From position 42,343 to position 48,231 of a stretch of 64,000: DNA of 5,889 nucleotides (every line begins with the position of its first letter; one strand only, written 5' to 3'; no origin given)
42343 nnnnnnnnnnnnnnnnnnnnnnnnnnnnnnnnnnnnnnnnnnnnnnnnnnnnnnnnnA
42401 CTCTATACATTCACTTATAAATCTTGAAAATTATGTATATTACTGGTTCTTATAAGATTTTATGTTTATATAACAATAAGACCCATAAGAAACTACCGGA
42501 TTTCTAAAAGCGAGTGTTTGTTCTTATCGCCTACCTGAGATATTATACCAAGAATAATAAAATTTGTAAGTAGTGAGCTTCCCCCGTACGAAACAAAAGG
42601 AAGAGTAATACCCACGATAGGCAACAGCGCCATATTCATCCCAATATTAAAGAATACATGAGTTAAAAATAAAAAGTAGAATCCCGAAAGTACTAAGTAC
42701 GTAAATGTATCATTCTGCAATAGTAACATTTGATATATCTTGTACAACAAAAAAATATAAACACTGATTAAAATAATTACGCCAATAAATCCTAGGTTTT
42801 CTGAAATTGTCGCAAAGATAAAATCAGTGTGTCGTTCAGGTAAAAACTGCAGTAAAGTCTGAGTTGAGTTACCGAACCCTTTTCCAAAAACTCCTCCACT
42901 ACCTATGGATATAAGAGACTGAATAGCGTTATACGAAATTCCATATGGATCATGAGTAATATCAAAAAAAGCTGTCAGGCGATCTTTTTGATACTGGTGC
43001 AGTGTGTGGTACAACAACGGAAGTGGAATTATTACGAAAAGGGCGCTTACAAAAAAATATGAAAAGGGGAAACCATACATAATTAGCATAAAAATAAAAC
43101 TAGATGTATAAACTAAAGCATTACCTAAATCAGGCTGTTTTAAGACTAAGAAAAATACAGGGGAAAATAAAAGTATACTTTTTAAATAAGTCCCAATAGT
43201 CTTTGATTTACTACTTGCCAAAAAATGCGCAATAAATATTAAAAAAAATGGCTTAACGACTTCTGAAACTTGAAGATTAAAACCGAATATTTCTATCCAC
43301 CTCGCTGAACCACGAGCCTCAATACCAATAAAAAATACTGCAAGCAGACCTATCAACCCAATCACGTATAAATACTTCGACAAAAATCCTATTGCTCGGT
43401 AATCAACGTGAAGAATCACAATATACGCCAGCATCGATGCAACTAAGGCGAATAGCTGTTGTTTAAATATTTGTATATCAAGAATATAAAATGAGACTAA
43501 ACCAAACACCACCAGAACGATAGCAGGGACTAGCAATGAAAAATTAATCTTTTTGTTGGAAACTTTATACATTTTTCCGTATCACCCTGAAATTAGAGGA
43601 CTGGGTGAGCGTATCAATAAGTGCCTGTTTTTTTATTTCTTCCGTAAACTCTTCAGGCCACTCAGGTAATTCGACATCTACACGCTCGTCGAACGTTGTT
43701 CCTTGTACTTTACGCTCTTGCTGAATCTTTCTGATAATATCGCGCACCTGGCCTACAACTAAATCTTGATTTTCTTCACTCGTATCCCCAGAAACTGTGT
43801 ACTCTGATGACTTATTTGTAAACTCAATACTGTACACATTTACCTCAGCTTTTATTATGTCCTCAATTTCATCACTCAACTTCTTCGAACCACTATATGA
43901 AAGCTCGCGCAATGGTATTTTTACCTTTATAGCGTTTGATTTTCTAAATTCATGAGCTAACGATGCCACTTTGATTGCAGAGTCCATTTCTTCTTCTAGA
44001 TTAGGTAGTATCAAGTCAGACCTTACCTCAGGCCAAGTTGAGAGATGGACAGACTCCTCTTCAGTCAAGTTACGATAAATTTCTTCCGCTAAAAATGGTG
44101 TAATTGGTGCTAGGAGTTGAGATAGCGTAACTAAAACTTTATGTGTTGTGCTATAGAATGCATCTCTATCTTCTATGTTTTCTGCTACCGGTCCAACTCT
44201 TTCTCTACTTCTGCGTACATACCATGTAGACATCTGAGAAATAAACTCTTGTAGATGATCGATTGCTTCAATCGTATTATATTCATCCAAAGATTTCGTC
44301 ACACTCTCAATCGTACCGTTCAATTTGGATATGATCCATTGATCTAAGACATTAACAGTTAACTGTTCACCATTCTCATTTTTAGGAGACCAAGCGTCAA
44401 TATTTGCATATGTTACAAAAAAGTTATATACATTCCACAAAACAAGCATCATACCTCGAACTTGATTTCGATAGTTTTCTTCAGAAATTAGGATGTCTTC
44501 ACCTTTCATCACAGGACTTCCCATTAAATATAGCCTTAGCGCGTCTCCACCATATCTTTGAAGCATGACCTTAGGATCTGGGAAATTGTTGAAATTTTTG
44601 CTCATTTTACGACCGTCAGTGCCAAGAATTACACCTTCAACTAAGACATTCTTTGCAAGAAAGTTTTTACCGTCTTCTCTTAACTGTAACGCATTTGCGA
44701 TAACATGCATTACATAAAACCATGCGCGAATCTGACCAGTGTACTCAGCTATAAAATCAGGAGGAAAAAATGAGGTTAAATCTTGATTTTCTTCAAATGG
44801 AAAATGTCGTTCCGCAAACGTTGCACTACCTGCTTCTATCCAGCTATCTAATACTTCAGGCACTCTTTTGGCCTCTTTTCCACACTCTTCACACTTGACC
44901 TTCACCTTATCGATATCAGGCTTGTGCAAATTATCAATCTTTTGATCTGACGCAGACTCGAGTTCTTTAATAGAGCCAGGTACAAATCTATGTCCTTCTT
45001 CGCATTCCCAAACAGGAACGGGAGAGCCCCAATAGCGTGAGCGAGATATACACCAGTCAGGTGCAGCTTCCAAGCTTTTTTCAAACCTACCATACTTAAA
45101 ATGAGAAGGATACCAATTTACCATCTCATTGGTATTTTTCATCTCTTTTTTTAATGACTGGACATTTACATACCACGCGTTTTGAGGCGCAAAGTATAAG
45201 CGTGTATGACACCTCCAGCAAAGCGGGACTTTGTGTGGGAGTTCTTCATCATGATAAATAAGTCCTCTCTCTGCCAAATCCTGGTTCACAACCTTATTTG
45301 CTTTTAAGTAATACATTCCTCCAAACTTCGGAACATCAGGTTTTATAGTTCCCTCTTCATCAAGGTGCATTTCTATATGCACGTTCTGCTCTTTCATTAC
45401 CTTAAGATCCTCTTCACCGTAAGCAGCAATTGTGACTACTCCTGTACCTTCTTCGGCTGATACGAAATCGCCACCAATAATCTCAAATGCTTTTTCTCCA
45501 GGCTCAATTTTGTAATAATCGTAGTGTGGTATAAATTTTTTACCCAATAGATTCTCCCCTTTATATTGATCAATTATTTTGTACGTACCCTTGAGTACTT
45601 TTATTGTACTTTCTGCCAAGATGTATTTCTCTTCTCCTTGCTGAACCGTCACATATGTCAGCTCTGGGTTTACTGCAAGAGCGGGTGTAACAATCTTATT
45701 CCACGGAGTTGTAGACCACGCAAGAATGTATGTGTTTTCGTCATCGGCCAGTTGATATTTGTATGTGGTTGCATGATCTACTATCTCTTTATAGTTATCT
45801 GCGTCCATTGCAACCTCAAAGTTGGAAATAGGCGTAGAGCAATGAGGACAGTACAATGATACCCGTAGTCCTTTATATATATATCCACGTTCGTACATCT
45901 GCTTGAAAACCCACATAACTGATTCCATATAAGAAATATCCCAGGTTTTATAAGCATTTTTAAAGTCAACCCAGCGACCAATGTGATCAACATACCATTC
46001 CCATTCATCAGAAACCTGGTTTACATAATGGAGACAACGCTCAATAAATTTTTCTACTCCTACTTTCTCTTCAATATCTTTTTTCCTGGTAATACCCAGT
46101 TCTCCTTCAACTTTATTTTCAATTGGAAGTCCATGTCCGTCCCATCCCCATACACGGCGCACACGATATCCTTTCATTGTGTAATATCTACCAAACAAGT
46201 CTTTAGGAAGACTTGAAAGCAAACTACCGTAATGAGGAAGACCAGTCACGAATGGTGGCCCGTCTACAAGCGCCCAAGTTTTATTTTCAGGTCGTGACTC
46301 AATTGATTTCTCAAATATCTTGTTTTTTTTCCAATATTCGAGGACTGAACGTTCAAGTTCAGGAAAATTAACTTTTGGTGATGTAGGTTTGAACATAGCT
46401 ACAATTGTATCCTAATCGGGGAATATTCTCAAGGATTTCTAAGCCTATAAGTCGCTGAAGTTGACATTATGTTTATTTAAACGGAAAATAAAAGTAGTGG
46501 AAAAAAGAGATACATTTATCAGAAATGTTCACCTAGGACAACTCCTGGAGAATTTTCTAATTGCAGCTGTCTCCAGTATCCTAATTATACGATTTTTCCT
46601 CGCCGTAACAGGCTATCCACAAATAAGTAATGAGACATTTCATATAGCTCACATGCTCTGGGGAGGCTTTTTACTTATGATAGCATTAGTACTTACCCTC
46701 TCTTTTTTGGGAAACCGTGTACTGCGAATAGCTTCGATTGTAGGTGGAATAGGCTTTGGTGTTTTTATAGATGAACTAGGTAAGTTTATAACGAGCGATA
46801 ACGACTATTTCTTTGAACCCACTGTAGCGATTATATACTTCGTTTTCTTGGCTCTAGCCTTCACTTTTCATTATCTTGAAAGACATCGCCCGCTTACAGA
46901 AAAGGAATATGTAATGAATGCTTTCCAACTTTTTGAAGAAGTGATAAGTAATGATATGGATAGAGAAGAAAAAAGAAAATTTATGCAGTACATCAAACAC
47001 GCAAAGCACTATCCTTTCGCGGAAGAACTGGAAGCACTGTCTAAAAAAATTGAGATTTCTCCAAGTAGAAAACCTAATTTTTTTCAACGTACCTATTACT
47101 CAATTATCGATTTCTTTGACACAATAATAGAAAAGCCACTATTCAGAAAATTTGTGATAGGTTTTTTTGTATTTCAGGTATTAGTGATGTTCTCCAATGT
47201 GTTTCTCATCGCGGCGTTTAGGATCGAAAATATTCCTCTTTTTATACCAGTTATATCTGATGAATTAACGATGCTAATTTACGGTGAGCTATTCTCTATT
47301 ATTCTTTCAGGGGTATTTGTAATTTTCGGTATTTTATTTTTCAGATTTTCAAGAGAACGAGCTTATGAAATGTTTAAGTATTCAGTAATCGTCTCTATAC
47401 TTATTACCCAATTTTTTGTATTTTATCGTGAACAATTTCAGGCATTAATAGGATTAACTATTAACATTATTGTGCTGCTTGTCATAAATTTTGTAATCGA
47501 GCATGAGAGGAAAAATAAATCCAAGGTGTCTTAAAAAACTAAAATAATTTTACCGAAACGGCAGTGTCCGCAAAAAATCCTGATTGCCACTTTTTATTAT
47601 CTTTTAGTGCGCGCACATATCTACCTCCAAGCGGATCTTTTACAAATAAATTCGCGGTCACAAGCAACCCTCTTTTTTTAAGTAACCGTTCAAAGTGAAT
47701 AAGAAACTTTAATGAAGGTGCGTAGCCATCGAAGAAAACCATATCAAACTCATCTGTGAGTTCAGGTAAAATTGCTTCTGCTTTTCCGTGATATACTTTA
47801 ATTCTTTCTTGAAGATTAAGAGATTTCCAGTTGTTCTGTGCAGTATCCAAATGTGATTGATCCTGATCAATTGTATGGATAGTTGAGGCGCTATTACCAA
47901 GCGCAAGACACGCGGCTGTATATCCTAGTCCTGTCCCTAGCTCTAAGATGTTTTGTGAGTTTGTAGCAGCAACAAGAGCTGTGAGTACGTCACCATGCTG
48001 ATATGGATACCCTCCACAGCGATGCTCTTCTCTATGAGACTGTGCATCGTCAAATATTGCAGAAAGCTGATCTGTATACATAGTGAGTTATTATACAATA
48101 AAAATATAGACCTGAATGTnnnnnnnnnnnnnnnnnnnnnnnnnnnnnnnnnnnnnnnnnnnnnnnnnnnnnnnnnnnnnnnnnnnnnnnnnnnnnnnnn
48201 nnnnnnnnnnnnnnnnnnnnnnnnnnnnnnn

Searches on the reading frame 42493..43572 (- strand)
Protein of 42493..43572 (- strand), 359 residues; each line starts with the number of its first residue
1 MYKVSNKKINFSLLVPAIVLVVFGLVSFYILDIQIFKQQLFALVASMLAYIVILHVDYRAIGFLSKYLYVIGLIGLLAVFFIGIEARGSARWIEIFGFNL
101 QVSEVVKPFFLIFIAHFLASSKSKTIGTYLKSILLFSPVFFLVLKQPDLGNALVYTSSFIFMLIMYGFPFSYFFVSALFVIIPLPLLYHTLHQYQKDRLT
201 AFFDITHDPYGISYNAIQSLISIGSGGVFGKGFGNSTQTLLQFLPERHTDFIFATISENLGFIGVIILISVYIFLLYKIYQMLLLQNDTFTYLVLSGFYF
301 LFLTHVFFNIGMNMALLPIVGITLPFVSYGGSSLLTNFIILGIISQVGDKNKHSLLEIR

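Call 6: search_protein_families(library=pfam, proteins=[window:42493-43572:-], max_evalue=0.001)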
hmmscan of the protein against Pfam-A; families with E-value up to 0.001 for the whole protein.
window:42493-43572:- (359 aa): 1 family
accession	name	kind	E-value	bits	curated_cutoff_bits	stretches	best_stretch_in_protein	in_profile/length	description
PF01098.24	FTSW_RODA_SPOVE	-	7e-83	279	26.4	1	33-352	35-355/356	Cell cycle protein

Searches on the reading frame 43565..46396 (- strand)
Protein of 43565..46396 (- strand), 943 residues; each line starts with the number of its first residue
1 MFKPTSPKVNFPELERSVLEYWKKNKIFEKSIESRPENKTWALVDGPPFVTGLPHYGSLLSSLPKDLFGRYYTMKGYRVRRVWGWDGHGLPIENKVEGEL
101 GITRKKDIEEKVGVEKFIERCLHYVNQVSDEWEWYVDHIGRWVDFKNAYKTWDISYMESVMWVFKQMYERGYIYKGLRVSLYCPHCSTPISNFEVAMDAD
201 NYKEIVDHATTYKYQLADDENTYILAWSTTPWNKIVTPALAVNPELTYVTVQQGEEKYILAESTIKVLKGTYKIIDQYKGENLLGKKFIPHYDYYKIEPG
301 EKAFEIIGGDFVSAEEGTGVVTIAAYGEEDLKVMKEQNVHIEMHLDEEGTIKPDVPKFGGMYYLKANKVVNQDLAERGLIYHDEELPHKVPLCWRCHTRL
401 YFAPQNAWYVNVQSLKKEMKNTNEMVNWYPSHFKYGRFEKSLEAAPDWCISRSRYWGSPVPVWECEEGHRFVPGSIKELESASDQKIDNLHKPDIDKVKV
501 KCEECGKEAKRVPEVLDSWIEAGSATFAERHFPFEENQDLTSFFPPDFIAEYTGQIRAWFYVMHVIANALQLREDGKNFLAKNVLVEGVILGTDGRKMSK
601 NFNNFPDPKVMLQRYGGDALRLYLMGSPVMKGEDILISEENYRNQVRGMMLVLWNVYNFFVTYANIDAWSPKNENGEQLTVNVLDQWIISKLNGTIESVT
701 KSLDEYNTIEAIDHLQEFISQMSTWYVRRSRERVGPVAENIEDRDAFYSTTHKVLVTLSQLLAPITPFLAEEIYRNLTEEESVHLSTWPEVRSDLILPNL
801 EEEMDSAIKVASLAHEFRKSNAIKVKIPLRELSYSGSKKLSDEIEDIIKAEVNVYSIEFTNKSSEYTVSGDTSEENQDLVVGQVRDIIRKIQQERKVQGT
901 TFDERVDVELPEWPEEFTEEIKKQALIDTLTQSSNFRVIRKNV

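Call 6: search_protein_families(library=pfam, proteins=[window:43565-46396:-], max_evalue=0.001)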
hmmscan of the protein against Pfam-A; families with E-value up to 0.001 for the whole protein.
window:43565-46396:- (943 aa): 4 families
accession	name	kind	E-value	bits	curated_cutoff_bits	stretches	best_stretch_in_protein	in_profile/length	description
PF00133.28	tRNA-synt_1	-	1.2e-109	367.3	22.7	1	18-632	2-410/414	tRNA synthetases class I (I, L, M and V)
PF08264.19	Anticodon_1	-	1.5e-30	106.5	25.1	1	685-830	1-145/148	Anticodon-binding domain of tRNA ligase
PF09334.17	tRNA-synt_1g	-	9.7e-18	64.5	20.1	1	48-194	8-134/391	tRNA synthetases class I (M)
PF00653.27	BIR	-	0.00097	20.1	22.9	0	149-195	5-51/70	Inhibitor of Apoptosis domain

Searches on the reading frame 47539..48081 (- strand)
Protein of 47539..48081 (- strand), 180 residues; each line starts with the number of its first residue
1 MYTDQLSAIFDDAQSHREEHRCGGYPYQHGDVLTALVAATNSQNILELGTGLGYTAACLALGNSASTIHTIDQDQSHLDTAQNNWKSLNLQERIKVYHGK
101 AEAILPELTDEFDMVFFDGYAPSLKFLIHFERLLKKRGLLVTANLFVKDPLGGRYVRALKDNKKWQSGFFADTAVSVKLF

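Call 6: search_protein_families(library=pfam, proteins=[window:47539-48081:-], max_evalue=0.001)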
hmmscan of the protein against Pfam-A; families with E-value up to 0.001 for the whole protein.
window:47539-48081:- (180 aa): 12 families
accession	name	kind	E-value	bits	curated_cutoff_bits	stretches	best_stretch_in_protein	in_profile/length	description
PF01596.23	Methyltransf_3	-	2.1e-11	43.9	22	1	28-144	31-154/204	O-methyltransferase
PF13847.12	Methyltransf_31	-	1.8e-10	41.1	27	1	42-146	4-113/145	Methyltransferase domain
PF13578.12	Methyltransf_24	-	3.9e-10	41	26.3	1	46-141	1-101/105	Methyltransferase domain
PF13649.12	Methyltransf_25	-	8.1e-08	33.3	27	1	45-138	1-97/97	Methyltransferase domain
PF05175.20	MTS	-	1.3e-06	28.7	23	1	33-115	23-102/170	Methyltransferase small domain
PF08241.18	Methyltransf_11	-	3.9e-06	27.9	21.2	1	46-141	1-94/95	Methyltransferase domain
PF03602.21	Cons_hypoth95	-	4.6e-06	26.9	24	1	40-138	40-140/182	Conserved hypothetical protein 95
PF01135.25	PCMT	-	0.00012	22.3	20.3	1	26-100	59-132/210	Protein-L-isoaspartate(D-aspartate) O-methyltransferase (PCMT)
PF09445.16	Methyltransf_15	-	0.00031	20.8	22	1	58-116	15-76/165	RNA cap guanine-N2 methyltransferase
PF06325.19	PrmA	-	0.00045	20.2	22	1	41-142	161-258/296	Ribosomal protein L11 methyltransferase (PrmA)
PF05430.17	Methyltransf_30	-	0.00054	20.3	22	1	88-125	24-64/124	S-adenosyl-L-methionine-dependent methyltransferase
PF01564.23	Spermine_synth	-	0.00091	19.3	22.9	0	35-132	12-112/186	Spermine/spermidine synthase domain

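Call 67: search_protein_families(library=ncbifam, proteins=[window:47539-48081:-], max_evalue=0.0001)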
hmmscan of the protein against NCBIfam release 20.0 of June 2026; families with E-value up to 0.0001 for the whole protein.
window:47539-48081:- (180 aa): 13 families
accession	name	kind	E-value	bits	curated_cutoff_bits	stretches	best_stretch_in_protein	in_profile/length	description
NF001556.0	PRK00377.1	equivalog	4.6e-09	36.4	238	1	42-142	41-143/198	cobalt-precorrin-6Y C(15)-methyltransferase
NF001453.0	PRK00312.1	equivalog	8.4e-09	35.3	188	1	33-142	72-175/217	protein-L-isoaspartate(D-aspartate) O-methyltransferase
NF043040.1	corrin_prot_MT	hypoth_equivalog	4.8e-08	32.7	180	1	39-147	39-152/216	corrinoid protein-associated methyltransferase CpaM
TIGR03534.1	RF_mod_PrmC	equivalog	6.7e-08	32.3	199.1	1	36-115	81-160/253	peptide chain release factor N(5)-glutamine methyltransferase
TIGR00536.1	hemK_fam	subfamily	3.9e-07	29.4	115.5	1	36-100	109-173/286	HemK family protein methyltransferase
NF045667.1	MTase_DVU1556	equivalog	5.4e-07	29.3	155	1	31-151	12-128/213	DVU_1556 family methyltransferase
NF011529.0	PRK14968.1-3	equivalog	1.7e-06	27.6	162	1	33-118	26-105/198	putative methyltransferase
NF033855.1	tRNA_MNMC2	equivalog_domain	5.7e-06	26.4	136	0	81-123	98-147/209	tRNA (5-methylaminomethyl-2-thiouridine)(34)-methyltransferase MnmC2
TIGR04188.1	methyltr_grsp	subfamily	7.8e-06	25.5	380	1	39-100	105-166/363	ATP-grasp peptide maturase system methyltransferase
TIGR03533.1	L3_gln_methyl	equivalog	8.1e-06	25.4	229.7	1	33-114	113-192/284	50S ribosomal protein L3 N(5)-glutamine methyltransferase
TIGR02469.1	CbiT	equivalog_domain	1.2e-05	25.6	78.3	1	40-141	18-119/124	precorrin-6Y C5,15-methyltransferase (decarboxylating) subunit CbiT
NF006138.0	PRK08287.1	equivalog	1.2e-05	25.3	210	1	40-144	30-131/189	decarboxylating cobalt-precorrin-6B (C(15))-methyltransferase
NF047853.1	tRm6a37MtseTrmN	equivalog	2.3e-05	24.3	350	1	30-115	32-118/244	tRNA(1)(Val) (adenine(37)-N(6))-methyltransferase TrmN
